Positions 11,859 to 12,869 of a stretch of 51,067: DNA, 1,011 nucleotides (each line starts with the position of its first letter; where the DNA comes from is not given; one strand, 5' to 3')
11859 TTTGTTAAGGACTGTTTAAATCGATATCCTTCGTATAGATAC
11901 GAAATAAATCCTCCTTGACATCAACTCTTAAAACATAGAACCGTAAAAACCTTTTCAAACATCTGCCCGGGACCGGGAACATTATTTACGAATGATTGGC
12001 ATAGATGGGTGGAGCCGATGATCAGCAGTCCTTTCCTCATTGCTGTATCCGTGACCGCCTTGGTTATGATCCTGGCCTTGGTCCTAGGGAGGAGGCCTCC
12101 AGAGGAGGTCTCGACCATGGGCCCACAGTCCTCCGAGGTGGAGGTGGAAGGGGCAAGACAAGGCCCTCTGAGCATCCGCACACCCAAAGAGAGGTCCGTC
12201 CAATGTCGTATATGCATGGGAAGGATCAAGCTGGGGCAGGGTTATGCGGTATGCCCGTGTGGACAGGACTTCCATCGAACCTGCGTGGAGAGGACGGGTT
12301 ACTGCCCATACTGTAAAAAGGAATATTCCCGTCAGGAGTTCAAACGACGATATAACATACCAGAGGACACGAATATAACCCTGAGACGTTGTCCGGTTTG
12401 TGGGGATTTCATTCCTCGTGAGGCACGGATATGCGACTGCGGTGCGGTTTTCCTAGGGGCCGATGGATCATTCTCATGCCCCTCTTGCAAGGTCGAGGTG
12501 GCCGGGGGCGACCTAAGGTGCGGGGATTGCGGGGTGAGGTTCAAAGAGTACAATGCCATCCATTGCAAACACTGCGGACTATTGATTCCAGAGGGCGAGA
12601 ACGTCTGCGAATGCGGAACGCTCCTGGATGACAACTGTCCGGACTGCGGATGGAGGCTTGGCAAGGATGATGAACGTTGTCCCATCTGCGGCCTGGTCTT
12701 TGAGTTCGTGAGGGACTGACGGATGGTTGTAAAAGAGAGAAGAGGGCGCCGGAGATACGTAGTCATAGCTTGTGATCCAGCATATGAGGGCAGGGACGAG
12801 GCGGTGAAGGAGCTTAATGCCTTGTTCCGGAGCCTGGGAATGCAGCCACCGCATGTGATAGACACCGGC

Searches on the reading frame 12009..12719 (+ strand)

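Call 55: search_protein_families(library=pfam, proteins=[window:12009-12719:+], max_evalue=0.001)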
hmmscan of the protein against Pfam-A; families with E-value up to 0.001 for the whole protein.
window:12009-12719:+ (236 aa): 6 families
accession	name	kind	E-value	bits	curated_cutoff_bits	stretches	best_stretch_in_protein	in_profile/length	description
PF12773.13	DZR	-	5.6e-10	39.7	27.3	2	186-228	1-45/45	Double zinc ribbon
PF13248.11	Zn_ribbon_3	-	5.5e-06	26.1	27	1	209-231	4-26/26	zinc-ribbon domain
PF13639.12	zf-RING_2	-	5.5e-05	23.8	27.3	1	65-103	2-44/44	Ring finger domain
PF14446.12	Prok-RING_1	-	0.0003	21.1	29.1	1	63-108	4-50/54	Prokaryotic RING finger family 1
PF17123.11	zf-RING_11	-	0.0004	20.5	27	1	65-93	1-29/29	RING-like zinc finger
PF13240.11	Zn_Ribbon_1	-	0.00079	19.6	25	0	210-228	2-20/23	zinc-ribbon domain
